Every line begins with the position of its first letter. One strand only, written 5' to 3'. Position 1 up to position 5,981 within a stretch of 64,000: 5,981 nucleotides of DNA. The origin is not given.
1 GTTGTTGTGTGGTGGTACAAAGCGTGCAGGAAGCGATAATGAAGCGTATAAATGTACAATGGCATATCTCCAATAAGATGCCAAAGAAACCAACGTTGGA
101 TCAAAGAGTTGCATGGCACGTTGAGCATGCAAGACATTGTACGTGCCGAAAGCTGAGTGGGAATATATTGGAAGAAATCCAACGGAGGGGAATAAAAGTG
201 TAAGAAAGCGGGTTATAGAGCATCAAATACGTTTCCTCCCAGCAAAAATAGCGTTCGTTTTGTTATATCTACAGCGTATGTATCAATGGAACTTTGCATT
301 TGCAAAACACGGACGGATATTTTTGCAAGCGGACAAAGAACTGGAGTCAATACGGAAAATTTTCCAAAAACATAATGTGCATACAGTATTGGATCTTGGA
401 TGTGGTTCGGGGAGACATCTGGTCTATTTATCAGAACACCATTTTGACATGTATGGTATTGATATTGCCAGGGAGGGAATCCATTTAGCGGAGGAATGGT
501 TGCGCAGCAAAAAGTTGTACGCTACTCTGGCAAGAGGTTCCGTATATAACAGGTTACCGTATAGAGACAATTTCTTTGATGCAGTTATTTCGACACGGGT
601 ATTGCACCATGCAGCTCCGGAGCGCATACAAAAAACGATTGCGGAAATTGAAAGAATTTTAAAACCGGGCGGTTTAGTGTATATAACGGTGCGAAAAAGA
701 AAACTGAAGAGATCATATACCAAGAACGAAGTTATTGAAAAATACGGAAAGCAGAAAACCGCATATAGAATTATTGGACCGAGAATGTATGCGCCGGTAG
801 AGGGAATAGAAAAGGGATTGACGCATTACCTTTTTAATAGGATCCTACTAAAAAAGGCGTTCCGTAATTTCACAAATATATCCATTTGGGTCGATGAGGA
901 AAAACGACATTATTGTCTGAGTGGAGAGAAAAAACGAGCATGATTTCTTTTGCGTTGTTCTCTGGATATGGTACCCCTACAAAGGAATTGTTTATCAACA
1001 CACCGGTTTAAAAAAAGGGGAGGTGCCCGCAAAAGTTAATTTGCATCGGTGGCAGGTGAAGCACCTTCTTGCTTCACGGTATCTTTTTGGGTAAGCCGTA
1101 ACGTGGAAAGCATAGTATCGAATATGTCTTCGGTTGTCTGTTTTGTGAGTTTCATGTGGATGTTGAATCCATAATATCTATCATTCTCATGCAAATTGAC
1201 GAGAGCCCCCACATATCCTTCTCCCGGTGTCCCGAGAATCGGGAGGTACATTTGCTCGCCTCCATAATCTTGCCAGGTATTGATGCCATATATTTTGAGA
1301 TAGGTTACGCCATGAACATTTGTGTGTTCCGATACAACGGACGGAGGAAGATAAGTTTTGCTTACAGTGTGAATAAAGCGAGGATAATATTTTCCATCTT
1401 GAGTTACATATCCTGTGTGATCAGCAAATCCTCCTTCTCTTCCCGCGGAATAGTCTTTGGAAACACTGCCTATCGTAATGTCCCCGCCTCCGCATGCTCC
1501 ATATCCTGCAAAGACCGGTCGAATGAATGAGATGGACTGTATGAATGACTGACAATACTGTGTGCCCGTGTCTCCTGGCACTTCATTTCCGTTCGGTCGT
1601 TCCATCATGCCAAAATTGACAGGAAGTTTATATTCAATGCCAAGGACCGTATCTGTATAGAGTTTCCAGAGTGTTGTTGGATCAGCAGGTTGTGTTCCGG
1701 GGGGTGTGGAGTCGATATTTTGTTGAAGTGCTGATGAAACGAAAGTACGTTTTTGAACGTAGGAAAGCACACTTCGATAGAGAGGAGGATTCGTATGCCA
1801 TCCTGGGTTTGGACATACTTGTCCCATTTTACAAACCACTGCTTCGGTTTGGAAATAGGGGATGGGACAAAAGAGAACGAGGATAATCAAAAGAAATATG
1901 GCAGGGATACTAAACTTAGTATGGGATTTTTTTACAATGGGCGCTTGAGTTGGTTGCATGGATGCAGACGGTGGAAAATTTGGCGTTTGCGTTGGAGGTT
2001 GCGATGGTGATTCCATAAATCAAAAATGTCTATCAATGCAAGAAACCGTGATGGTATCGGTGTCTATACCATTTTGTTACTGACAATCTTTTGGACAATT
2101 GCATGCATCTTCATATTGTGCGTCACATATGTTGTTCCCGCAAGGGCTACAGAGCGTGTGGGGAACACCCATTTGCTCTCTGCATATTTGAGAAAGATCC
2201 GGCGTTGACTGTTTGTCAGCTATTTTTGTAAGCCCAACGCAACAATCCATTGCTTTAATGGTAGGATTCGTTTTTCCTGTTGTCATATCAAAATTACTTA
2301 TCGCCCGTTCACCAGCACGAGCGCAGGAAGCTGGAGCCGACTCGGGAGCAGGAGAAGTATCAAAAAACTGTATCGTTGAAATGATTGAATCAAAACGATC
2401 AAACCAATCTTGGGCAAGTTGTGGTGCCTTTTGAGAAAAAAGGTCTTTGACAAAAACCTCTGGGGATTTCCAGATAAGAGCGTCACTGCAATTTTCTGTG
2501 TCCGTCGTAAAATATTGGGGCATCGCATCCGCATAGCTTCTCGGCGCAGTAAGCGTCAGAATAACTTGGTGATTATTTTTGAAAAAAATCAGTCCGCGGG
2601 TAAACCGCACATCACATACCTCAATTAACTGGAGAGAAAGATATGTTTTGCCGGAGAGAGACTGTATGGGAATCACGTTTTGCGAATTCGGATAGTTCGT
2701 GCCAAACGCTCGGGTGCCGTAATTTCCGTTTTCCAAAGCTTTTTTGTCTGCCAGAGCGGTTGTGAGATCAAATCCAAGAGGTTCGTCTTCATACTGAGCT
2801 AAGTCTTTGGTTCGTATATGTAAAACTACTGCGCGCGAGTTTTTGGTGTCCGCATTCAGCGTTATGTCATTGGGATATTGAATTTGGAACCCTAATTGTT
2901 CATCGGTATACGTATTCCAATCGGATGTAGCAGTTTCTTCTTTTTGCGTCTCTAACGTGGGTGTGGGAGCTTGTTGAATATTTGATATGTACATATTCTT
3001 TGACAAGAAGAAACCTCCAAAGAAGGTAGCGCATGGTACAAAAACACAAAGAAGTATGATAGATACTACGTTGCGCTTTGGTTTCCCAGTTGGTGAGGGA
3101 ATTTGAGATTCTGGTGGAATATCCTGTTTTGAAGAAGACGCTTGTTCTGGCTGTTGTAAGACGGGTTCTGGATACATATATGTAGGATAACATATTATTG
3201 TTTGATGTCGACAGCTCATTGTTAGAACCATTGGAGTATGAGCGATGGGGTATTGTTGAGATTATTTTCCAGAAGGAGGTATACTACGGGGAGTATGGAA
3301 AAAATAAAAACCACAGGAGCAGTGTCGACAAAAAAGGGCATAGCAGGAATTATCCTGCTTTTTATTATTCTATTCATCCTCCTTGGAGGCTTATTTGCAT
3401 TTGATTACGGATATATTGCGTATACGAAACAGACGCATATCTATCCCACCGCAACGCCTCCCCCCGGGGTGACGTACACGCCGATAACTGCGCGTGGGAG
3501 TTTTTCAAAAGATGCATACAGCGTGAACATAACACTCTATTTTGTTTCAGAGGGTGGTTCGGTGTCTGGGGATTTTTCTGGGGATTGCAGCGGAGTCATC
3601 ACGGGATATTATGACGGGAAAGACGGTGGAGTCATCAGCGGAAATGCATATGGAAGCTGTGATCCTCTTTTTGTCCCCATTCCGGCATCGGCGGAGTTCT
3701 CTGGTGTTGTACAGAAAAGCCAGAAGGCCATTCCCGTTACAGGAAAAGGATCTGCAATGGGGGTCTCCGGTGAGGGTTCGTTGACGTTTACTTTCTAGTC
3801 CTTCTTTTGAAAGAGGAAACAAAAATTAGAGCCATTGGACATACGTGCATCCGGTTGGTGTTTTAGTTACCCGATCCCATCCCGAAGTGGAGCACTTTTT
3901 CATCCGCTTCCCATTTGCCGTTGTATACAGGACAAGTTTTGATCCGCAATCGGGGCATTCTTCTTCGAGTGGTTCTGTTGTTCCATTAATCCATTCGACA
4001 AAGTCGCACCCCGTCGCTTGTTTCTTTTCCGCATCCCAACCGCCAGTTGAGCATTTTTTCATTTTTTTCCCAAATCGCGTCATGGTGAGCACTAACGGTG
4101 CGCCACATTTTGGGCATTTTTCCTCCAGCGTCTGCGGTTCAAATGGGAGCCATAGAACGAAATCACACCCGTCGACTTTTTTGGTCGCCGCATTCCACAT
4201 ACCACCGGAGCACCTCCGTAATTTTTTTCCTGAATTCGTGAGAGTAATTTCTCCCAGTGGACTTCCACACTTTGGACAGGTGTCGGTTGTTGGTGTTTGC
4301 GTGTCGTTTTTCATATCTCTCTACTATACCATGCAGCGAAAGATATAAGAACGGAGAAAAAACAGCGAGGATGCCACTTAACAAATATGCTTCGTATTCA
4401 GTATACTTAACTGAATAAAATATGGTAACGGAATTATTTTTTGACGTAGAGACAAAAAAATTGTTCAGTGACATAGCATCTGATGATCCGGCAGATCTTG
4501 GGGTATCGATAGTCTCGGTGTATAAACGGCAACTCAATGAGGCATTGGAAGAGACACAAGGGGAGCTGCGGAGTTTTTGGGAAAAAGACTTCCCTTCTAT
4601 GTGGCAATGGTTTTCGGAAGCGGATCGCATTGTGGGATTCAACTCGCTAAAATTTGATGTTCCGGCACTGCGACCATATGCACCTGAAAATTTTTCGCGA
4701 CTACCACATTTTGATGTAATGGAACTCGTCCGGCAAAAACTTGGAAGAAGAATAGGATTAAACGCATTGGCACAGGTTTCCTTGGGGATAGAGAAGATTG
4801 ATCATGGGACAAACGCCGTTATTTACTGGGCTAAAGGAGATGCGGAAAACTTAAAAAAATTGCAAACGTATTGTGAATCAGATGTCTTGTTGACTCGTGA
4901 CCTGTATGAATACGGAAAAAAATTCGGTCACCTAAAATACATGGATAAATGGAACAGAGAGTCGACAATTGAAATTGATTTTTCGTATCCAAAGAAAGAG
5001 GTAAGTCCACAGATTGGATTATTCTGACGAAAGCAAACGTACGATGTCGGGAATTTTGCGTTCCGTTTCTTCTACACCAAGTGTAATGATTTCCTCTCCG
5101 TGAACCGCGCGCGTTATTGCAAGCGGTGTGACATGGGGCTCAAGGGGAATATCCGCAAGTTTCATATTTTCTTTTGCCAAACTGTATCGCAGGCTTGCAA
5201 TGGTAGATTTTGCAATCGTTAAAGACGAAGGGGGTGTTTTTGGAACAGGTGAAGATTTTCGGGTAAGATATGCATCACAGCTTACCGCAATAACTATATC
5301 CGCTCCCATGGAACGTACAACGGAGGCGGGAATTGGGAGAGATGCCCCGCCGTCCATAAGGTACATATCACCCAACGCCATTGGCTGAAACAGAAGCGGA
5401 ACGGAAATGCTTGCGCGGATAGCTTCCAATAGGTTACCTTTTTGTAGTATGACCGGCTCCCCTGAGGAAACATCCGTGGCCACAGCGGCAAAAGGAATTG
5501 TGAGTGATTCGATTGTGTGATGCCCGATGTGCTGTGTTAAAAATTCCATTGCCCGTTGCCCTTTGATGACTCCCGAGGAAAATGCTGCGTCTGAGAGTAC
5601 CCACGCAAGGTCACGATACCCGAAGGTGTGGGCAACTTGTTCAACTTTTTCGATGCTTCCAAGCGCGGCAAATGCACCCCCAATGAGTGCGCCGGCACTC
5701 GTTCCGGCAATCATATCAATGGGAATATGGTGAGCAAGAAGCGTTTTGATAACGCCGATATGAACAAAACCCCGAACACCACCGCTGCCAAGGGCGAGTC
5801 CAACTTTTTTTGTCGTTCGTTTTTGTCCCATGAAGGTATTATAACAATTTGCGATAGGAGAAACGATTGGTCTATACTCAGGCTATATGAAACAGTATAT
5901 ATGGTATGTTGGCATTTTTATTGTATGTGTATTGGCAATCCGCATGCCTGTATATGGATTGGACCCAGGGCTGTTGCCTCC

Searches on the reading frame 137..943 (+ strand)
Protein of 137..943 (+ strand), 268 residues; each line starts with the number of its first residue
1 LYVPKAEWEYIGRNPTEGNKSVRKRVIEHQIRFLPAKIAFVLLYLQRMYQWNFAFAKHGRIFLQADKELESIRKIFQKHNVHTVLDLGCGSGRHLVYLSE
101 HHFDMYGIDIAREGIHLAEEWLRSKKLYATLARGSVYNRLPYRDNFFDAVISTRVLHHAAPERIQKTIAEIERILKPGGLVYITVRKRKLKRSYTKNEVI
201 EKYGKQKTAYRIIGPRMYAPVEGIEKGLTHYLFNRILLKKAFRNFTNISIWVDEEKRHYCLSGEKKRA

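Call 56: search_protein_families(library=pfam, proteins=[window:137-943:+], max_evalue=0.0001)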
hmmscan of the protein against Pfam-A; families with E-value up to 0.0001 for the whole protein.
window:137-943:+ (268 aa): 11 families
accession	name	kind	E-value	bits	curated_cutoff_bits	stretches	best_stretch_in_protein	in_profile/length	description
PF08241.18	Methyltransf_11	-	3.2e-22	79.4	21.2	1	85-183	1-95/95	Methyltransferase domain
PF13649.12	Methyltransf_25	-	2.6e-21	76.5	27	1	84-179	1-97/97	Methyltransferase domain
PF13847.12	Methyltransf_31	-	7.5e-17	61.8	27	1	82-210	5-129/145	Methyltransferase domain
PF13489.12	Methyltransf_23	-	1.7e-13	51.1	27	1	78-193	20-128/164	Methyltransferase domain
PF08242.18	Methyltransf_12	-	2.2e-13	51.2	30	1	85-180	1-97/98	Methyltransferase domain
PF03848.20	TehB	-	2.7e-10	40.4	20.4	1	83-183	33-132/193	Tellurite resistance protein TehB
PF05175.20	MTS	-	8.6e-07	29.2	23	1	75-200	26-154/170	Methyltransferase small domain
PF01209.24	Ubie_methyltran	-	1.1e-06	28.6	20.1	1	72-184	39-152/233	ubiE/COQ5 methyltransferase family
PF02353.26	CMAS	-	5.5e-06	26.3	27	1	74-194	53-175/273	Mycolic acid cyclopropane synthetase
PF05148.21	Methyltransf_8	-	7.6e-06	26.4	27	0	139-206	115-179/219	Hypothetical methyltransferase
PF03141.22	Methyltransf_29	-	3.9e-05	22.9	23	1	55-185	87-219/506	Putative S-adenosyl-L-methionine-dependent methyltransferase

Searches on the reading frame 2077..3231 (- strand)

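Call 56: search_protein_families(library=pfam, proteins=[window:2077-3231:-], max_evalue=0.0001)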
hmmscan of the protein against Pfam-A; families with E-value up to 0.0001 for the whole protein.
window:2077-3231:- (384 aa): 0 families

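Call 74: search_protein_families(library=pfam, proteins=[window:2077-3231:-], max_evalue=0.1)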
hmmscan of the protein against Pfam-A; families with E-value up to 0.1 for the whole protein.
window:2077-3231:- (384 aa): 1 family
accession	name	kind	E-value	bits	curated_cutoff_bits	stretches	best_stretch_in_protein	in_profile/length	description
PF18933.6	PsbP_2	-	0.0059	17.1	27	1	83-142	19-82/184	PsbP-like protein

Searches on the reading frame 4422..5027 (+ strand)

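Call 56: search_protein_families(library=pfam, proteins=[window:4422-5027:+], max_evalue=0.0001)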
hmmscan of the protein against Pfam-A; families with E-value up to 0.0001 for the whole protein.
window:4422-5027:+ (201 aa): 2 families
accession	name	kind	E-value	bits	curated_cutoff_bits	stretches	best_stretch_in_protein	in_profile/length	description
PF13482.12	RNase_H_2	-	5.9e-13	49.5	22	1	5-164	1-163/165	RNase_H superfamily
PF10108.15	DNA_pol_B_exo2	-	3.2e-06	27.4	24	0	91-161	101-169/213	Predicted 3'-5' exonuclease related to the exonuclease domain of PolB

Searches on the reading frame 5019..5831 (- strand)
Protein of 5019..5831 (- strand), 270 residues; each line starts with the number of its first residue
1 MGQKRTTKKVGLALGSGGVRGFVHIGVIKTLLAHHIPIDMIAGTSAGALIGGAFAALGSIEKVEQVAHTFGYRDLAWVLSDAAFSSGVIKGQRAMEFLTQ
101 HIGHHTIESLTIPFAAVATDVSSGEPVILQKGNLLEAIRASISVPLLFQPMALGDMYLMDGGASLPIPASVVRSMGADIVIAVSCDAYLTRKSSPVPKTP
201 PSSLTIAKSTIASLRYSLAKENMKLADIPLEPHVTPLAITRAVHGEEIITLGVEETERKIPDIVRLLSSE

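Call 56: search_protein_families(library=pfam, proteins=[window:5019-5831:-], max_evalue=0.0001)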
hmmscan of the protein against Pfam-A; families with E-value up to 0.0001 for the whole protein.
window:5019-5831:- (270 aa): 1 family
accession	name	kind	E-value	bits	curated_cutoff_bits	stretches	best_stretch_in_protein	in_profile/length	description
PF01734.28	Patatin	-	2e-26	93.8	27.7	1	12-171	1-189/191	Patatin-like phospholipase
